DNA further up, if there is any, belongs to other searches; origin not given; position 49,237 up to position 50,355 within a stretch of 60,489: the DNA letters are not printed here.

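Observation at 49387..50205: Stand-alone heliorhodopsin gene with no retinal pathway in 60 kb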

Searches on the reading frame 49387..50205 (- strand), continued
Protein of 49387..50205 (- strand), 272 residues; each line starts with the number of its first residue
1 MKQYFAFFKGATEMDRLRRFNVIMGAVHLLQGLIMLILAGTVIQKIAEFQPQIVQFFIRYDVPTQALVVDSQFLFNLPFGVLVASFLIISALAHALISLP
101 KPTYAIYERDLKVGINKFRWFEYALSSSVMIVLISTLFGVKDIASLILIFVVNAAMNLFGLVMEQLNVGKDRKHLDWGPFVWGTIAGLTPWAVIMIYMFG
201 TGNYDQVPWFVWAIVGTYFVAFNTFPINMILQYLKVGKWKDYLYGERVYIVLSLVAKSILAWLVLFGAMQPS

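Call 20: search_protein_families(library=pfam, proteins=[L056:7829-9235:+, L066:10817-11791:+, L070:10839-11234:+, L033:8499-9506:-, L014:8568-9812:-], max_evalue=0.001)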
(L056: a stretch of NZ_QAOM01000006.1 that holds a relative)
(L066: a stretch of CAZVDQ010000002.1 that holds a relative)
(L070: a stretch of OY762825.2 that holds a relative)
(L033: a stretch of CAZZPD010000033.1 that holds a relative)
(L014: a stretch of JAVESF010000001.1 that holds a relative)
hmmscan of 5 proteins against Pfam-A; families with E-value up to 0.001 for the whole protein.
L056:7829-9235:+ (468 aa): 1 family
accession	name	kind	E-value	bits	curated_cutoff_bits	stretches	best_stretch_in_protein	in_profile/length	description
PF00875.24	DNA_photolyase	-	1.1e-25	90.9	26.6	1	36-193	1-162/164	DNA photolyase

L066:10817-11791:+ (324 aa): 1 family
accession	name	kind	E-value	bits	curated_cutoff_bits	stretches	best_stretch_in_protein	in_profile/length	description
PF14249.11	Tocopherol_cycl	-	2.7e-20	73.2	26.6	1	136-318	147-333/335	Tocopherol cyclase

L070:10839-11234:+ (131 aa): 1 family
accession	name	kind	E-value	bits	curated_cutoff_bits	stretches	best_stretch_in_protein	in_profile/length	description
PF03073.20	TspO_MBR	-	7.8e-28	97.5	24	1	2-127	21-145/145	TspO/MBR family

L033:8499-9506:- (335 aa): 1 family
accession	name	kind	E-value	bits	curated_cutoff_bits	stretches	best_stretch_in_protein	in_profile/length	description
PF22564.2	HAAS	-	2.5e-06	28.2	27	1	14-61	7-54/55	HAAS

L014:8568-9812:- (414 aa): 1 family
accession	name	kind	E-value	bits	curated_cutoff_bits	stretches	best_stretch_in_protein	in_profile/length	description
PF00999.27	Na_H_Exchanger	-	1.9e-42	145.9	26.2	1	31-392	4-370/375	Sodium/hydrogen exchanger, transmembrane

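Call 42: search_protein_families(library=pfam, proteins=[L003:10969-13191:+, L003:13198-14874:+, L043:7043-8476:-, L043:6637-7041:-], max_evalue=1)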
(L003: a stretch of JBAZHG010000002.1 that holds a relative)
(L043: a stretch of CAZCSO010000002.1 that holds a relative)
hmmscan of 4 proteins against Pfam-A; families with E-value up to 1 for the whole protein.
L003:10969-13191:+ (740 aa): 4 families
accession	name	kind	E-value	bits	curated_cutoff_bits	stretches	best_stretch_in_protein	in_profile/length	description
PF00005.33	ABC_tran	-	5.8e-26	92.2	25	1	510-652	2-136/137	ABC transporter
PF14808.11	TMEM164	-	6.9e-18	65.4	25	1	219-402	15-199/217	TMEM164 family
PF13304.12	AAA_21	-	9.9e-09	36.1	27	2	622-683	235-299/304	AAA domain, putative AbiEii toxin, Type IV TA system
PF13476.12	AAA_23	-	0.049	14.7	27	1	518-539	18-39/201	AAA domain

L003:13198-14874:+ (558 aa): 2 families
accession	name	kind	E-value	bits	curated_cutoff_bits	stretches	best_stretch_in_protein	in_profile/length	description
PF16949.11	ABC_tran_2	-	4.2e-10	39.5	25.7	1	34-343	16-325/542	Putative ATP-binding cassette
PF20136.4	DUF6526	-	0.044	14.2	23.7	1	238-309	16-86/145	Family of unknown function (DUF6526)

L043:7043-8476:- (477 aa): 3 families
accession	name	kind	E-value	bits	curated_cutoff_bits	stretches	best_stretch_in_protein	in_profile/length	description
PF03606.21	DcuC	-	2.4e-72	244.4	23.1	1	18-473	4-460/461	C4-dicarboxylate anaerobic carrier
PF03806.19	ABG_transport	-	8.3e-11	41.3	27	1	90-456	86-465/502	AbgT putative transporter family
PF23628.2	ARM_LIN_C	-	0.22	10.9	26.8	1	351-377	114-140/367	Putative E3 ubiquitin-protein ligase LIN, ARM-like domain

L043:6637-7041:- (134 aa): 3 families
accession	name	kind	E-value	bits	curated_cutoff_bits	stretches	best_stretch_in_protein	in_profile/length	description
PF14815.12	NUDIX_4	-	3.6e-18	65.8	35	1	10-121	2-107/113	NUDIX domain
PF00293.34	NUDIX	-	2.6e-15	57.1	21.1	1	9-126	5-132/134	NUDIX domain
PF22327.2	Nudt16-like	-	0.022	15.2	27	1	37-66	37-67/161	U8 snoRNA-decapping enzyme-like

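Call 49: search_solved_structures(query=window:49387-50205:-, max_evalue=1e-40, show_alignments=5)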
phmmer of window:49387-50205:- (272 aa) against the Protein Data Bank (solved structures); distinct sequences matched with E-value up to 1e-40: 6.
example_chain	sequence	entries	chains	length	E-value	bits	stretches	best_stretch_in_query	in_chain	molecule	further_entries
6is6_A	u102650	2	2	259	5.9e-51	177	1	16-271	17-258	heliorhodopsin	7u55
7clj_A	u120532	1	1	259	1.5e-50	175.7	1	16-271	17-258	heliorhodopsin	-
9vfc_A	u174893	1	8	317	2.1e-48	168.6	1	21-271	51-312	heliorhodopsin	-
6su3_X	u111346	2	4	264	7.3e-45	157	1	13-271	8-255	48C12 heliorhodopsin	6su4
9ljj_A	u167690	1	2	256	7.7e-45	156.9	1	13-271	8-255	Heliorhodopsin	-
6uh3_A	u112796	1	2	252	2.9e-44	155.1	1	13-268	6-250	Heliorhodopsin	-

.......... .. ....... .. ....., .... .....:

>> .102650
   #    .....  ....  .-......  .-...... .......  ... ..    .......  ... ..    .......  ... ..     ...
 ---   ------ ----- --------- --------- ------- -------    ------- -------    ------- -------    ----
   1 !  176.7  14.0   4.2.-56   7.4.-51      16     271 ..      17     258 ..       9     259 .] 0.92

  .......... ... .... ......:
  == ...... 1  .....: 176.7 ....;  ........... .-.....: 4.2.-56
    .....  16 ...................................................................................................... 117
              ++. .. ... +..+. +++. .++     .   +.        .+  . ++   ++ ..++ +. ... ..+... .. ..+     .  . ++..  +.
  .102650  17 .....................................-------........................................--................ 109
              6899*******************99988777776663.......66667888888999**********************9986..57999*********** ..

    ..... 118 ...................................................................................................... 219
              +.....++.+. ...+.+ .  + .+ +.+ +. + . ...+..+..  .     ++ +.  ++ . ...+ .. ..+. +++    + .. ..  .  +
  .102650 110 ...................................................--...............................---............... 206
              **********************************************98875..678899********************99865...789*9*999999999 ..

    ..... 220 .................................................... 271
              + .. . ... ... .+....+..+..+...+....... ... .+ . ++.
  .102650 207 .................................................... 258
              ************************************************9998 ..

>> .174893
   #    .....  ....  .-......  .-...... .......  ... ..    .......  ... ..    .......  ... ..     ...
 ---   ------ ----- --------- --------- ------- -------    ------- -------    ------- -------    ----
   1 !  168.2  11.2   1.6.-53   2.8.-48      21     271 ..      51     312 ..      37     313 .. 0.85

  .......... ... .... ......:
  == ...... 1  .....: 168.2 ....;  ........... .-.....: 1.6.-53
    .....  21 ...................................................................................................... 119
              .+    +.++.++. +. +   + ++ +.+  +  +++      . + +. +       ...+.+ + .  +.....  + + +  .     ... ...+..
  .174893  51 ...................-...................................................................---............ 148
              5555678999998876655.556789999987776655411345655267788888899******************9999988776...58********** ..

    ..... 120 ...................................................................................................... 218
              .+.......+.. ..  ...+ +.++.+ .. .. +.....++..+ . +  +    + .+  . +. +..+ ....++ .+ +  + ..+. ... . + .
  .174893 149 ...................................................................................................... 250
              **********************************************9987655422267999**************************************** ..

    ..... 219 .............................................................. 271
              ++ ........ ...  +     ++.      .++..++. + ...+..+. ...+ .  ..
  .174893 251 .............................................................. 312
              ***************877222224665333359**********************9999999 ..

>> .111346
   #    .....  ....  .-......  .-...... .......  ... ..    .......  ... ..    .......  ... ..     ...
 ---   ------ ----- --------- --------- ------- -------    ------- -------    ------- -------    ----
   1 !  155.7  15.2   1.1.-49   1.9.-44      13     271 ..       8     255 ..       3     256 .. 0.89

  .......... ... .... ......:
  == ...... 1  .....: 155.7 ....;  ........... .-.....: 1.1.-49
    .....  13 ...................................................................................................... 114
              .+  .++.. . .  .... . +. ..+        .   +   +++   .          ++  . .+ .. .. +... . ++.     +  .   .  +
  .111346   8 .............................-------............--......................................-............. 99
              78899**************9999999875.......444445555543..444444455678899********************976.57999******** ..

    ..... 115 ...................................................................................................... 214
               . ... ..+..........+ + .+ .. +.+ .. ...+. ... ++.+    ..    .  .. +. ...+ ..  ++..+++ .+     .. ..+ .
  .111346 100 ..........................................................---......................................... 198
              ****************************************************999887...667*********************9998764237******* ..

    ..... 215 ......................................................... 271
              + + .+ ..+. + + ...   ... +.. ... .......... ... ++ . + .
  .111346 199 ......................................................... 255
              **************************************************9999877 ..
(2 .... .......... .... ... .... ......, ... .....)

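Call 65: predict_structure(alignment_id=A4)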
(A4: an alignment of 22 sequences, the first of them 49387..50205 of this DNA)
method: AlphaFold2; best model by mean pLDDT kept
length: 272 residues; sequences in the alignment: 22
mean_pLDDT: 84.9   pTM: 0.78
mean pLDDT of the five models: 84.9, 84.5, 81.7, 80.8, 80.4
residues with pLDDT >= 90: 69; 70-90: 193; 50-70: 10; < 50: 0
segments of 3 or more residues with pLDDT < 50: none
pLDDT, mean of each block of 10 residues (from residue 1): 78 91 92 88 78 91 92 90 87 89 90 89 86 85 91 88 89 86 78 80 72 78 79 88 88 83 74 54
secondary structure, 60 per line:
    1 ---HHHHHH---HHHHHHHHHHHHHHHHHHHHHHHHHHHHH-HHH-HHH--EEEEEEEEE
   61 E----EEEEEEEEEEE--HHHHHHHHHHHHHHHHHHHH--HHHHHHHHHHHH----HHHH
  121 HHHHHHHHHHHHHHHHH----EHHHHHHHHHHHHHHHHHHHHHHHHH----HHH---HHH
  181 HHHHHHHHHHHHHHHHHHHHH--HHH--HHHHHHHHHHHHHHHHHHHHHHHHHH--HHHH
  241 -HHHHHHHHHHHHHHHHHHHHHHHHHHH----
elements in order: H4-9 H13-41 E52-61 E66-76 H79-98 H101-112 H117-137 H143-167 H178-201 H209-234 H237-240 H242-268

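Call 68: fold_search(model_id=the predicted structure, library=pdb)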
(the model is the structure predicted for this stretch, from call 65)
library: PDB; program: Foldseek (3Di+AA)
matches with E <= 10: 520; with E <= 0.001: 18
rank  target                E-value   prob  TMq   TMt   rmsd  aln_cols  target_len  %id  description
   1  7u55                  7.3e-16  1.00  0.81  0.89   2.8       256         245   42  Crystal structure of Thermoplasmatales archaeon heliorhodopsin at pH 4.5 (released 2022-09-07)
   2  7clj                  7.3e-16  1.00  0.82  0.89   2.7       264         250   40  Crystal structure of Thermoplasmatales archaeon heliorhodopsin E108D mutant (released 2020-09-02)
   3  6is6                  1.8e-15  1.00  0.84  0.91   2.5       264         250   41  Crystal structure of Thermoplasmatales archaeon heliorhodopsin (released 2019-09-25)
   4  6su3_A                9.5e-15  1.00  0.81  0.85   3.5       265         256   40  Crystal structure of the 48C12 heliorhodopsin in the violet form at pH 8.8 (released 2019-12-11)
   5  6su4_A                1.2e-14  1.00  0.79  0.84   3.6       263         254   40  Crystal structure of the 48C12 heliorhodopsin in the blue form at pH 4.3 (released 2019-12-11)
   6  6su4_X                4.0e-14  1.00  0.81  0.86   3.3       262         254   40  Crystal structure of the 48C12 heliorhodopsin in the blue form at pH 4.3 (released 2019-12-11)
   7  9ljj_A                1.1e-13  1.00  0.81  0.87   3.2       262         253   40  cryo-EM structure of a nanobody bound heliorhodopsin (released 2025-02-12)
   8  6uh3_A                1.3e-13  1.00  0.79  0.86   3.4       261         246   39  Crystal structure of bacterial heliorhodopsin 48C12 (released 2019-12-04)
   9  6su3_X                1.5e-13  1.00  0.79  0.84   3.1       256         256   40  Crystal structure of the 48C12 heliorhodopsin in the violet form at pH 8.8 (released 2019-12-11)
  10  6uh3_B                6.8e-13  1.00  0.78  0.86   3.4       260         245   39  Crystal structure of bacterial heliorhodopsin 48C12 (released 2019-12-04)
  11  9wfa                  2.5e-04  1.00  0.47  0.51   6.8       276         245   10  Cryo-EM structure of psXR (released 2026-03-18)
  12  5azd_B                3.5e-04  1.00  0.53  0.57   7.4       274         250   12  Crystal structure of thermophilic rhodopsin. (released 2016-04-27)
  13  5azd_D                4.2e-04  1.00  0.51  0.55   8.1       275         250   12  Crystal structure of thermophilic rhodopsin. (released 2016-04-27)
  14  4xtl                  8.2e-04  1.00  0.53  0.53   7.3       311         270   12  Crystal structure of the light-driven sodium pump KR2 in the monomeric blue form, pH 4.3 (released 2015-04-01)
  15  5azd_C                8.6e-04  1.00  0.50  0.54   7.8       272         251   11  Crystal structure of thermophilic rhodopsin. (released 2016-04-27)
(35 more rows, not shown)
